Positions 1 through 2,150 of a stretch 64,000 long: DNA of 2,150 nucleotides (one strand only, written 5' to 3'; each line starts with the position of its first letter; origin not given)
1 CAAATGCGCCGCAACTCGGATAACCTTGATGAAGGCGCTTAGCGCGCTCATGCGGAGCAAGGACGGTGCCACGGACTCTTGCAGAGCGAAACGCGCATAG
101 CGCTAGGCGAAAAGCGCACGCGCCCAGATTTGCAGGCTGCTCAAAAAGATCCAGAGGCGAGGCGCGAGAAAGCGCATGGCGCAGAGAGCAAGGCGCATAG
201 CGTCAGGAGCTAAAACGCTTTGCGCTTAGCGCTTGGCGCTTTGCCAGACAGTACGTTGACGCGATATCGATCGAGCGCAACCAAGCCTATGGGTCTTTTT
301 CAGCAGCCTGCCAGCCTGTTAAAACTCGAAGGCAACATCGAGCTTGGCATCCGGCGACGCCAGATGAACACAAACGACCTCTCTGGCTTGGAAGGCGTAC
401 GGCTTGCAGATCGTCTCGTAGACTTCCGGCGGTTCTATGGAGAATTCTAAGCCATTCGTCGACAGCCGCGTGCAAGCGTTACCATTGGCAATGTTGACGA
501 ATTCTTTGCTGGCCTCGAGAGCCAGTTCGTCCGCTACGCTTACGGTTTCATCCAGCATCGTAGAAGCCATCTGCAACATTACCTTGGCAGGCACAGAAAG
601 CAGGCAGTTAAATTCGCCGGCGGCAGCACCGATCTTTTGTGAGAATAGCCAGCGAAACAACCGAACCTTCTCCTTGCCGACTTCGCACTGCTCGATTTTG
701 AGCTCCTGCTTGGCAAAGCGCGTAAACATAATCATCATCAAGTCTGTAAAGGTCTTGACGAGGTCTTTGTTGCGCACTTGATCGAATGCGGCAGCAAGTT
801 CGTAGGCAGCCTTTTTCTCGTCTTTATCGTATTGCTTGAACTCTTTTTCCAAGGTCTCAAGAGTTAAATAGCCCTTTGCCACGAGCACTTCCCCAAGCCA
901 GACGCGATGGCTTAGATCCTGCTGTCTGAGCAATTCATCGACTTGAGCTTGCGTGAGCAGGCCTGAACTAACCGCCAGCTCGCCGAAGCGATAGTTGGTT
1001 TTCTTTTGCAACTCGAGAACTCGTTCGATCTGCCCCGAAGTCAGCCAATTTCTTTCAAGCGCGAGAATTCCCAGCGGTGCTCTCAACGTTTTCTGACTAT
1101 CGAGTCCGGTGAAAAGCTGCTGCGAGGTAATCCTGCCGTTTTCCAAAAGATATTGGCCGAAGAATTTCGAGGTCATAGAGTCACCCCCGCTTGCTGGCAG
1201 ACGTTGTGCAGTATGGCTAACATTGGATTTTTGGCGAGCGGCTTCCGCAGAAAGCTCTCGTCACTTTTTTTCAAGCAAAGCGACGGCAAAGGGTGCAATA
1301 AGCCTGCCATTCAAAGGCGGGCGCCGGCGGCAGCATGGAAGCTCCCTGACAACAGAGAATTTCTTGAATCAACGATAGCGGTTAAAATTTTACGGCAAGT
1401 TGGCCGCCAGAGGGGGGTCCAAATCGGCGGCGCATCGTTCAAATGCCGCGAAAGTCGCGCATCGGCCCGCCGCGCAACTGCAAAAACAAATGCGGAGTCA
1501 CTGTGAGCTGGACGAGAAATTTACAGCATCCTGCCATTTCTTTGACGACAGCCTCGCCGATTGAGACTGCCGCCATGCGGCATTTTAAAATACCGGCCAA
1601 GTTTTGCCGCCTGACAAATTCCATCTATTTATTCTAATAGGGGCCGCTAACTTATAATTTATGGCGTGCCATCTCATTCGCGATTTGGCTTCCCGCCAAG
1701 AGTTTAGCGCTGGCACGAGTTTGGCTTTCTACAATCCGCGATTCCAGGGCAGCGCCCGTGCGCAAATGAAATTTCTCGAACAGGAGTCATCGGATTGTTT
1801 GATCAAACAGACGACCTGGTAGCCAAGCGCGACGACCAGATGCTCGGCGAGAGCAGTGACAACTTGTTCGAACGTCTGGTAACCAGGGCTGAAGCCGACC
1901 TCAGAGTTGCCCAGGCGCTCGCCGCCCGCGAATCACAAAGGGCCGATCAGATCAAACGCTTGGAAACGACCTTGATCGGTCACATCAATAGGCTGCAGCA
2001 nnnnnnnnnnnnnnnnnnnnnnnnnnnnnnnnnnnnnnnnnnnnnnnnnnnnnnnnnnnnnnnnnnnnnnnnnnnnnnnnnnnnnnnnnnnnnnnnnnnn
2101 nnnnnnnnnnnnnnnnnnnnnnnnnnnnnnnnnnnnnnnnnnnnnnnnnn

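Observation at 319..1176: Fusion of two MshEN-like c-di-GMP receptor modules to a CheX-type phosphatase domain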

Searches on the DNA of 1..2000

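Call 68: search_rna_families(source=window, start=1, end=2000, threshold=evalue, max_evalue=1)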
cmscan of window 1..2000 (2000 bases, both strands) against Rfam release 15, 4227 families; matches with E-value up to 1: 1.
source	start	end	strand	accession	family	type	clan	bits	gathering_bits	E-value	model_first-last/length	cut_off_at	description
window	246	313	-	RF00218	SNORD46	Gene; snRNA; snoRNA; CD-box;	CL00061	20.7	40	0.23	1-104/104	no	Small nucleolar RNA SNORD46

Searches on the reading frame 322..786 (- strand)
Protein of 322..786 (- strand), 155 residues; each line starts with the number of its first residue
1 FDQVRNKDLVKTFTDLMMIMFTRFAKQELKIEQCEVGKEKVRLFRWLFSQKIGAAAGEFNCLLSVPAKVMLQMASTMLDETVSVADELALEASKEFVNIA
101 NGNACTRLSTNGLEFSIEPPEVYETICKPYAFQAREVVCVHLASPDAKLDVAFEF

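Call 42: search_solved_structures(query=window:322-786:-, max_evalue=10, show_alignments=5)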
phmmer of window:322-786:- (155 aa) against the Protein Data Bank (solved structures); distinct sequences matched with E-value up to 10: 7.
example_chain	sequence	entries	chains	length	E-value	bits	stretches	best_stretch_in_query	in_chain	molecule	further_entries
3iic_A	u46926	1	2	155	0.0016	21.4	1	6-123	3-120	CheC domain protein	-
3h2d_A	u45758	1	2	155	0.18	14.8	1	51-123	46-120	CheC-like superfamily protein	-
6vpw_A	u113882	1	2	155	0.24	14.4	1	9-122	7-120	Chemotaxis protein CheX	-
3hzh_B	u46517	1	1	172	0.28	14.2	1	58-149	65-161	Chemotaxis operon protein (CheX)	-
4hyn_A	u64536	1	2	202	0.3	14.1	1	80-122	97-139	CheC, inhibitor of MCP methylation / FliN fusion protein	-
1squ_A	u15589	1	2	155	0.45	13.5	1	56-123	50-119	CheX protein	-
1xko_A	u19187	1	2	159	0.48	13.4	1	56-123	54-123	CHEMOTAXIS protein cheX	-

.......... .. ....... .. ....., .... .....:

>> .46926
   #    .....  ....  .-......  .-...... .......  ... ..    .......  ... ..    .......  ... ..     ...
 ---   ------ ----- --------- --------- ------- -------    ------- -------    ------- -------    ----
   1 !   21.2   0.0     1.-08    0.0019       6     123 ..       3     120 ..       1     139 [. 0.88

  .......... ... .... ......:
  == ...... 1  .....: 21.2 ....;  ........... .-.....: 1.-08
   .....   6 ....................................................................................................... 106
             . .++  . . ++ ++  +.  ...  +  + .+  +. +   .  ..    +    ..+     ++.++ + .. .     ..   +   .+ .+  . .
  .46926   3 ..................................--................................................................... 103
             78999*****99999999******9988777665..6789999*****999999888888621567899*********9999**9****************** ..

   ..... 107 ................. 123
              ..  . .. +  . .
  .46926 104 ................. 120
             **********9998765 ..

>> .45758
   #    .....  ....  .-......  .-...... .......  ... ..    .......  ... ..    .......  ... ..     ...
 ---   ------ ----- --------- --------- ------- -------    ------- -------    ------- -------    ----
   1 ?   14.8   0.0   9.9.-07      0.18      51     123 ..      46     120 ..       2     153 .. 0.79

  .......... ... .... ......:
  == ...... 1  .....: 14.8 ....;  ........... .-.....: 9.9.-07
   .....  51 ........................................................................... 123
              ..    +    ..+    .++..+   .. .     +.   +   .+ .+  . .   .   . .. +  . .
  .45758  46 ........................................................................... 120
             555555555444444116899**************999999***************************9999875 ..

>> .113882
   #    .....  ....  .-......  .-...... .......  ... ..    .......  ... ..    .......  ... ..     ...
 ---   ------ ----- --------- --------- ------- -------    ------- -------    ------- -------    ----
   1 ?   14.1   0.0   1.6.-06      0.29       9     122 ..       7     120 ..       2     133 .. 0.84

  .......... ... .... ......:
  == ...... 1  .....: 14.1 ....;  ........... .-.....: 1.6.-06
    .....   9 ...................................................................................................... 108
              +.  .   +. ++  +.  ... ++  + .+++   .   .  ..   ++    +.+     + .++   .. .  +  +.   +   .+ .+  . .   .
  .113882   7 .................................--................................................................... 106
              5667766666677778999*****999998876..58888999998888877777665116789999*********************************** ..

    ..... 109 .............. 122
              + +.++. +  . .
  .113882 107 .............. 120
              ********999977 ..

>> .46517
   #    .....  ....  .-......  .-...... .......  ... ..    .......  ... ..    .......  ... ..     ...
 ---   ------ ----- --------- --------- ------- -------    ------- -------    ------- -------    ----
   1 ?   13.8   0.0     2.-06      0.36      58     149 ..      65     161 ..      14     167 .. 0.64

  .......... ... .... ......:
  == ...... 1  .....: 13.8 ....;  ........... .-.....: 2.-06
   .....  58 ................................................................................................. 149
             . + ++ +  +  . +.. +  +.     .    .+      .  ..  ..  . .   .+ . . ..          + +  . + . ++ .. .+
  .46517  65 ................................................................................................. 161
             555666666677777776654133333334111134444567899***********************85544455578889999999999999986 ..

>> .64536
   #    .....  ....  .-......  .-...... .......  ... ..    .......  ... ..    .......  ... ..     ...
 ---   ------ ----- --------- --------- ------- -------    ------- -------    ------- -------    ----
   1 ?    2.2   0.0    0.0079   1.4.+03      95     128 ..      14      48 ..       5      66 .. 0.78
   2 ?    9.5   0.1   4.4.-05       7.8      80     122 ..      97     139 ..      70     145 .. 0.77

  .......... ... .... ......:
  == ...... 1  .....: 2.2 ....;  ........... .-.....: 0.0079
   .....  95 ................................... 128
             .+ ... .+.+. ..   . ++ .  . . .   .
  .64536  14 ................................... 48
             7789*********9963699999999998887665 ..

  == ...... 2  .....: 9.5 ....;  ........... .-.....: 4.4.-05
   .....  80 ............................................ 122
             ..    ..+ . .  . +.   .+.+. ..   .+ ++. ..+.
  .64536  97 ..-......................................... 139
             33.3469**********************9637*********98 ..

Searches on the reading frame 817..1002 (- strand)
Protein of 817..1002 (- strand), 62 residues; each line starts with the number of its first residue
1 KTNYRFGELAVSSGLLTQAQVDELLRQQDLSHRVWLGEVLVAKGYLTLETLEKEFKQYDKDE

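Call 53: search_protein_families(library=ncbifam, proteins=[window:817-1002:-], max_evalue=1)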
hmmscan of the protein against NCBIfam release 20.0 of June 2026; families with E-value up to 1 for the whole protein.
window:817-1002:- (62 aa): 3 families
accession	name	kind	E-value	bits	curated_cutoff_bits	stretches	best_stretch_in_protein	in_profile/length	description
NF053729.1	c-di-GMP_motif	domain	1.6e-09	37.4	38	1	5-53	1-48/53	cyclic di-GMP-binding domain-containing protein, MshE-related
NF012033.0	PRK15489.1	equivalog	0.00033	18.9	537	1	2-52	489-538/703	glycosyl transferase family protein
NF008411.1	PRK11234.1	equivalog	0.059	11.7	1170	1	5-56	656-706/723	cyclic di-3',5'-guanylate-activated glycosyltransferase NfrB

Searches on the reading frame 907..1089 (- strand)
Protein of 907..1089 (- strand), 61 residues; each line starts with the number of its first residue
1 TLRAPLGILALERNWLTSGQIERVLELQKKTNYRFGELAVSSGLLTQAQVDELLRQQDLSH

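Call 53: search_protein_families(library=ncbifam, proteins=[window:907-1089:-], max_evalue=1)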
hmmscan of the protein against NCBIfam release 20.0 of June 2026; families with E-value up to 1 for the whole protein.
window:907-1089:- (61 aa): 4 families
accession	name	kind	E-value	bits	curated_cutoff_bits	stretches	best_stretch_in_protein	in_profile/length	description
NF053729.1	c-di-GMP_motif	domain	5.3e-12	45.3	38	1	5-57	1-53/53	cyclic di-GMP-binding domain-containing protein, MshE-related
TIGR03029.1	EpsG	equivalog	7.6e-07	28.6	313.8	1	6-57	5-56/274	chain length determinant protein tyrosine kinase EpsG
NF012033.0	PRK15489.1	equivalog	0.0068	14.6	537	1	3-58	490-546/703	glycosyl transferase family protein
NF008411.1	PRK11234.1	equivalog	0.022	13.1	1170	1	4-57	482-534/723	cyclic di-3',5'-guanylate-activated glycosyltransferase NfrB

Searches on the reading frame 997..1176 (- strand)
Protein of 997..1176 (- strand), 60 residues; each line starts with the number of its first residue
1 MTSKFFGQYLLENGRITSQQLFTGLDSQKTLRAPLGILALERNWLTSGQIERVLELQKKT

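Call 53: search_protein_families(library=ncbifam, proteins=[window:997-1176:-], max_evalue=1)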
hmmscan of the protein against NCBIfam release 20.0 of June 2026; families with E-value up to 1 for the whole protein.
window:997-1176:- (60 aa): 3 families
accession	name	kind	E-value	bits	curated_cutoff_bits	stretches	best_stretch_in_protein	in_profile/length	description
NF053729.1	c-di-GMP_motif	domain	3.5e-11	42.7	38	1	6-57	2-53/53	cyclic di-GMP-binding domain-containing protein, MshE-related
NF012033.0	PRK15489.1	equivalog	0.028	12.6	537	1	5-54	492-541/703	glycosyl transferase family protein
NF008411.1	PRK11234.1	equivalog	0.094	11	1170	1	5-57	483-534/723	cyclic di-3',5'-guanylate-activated glycosyltransferase NfrB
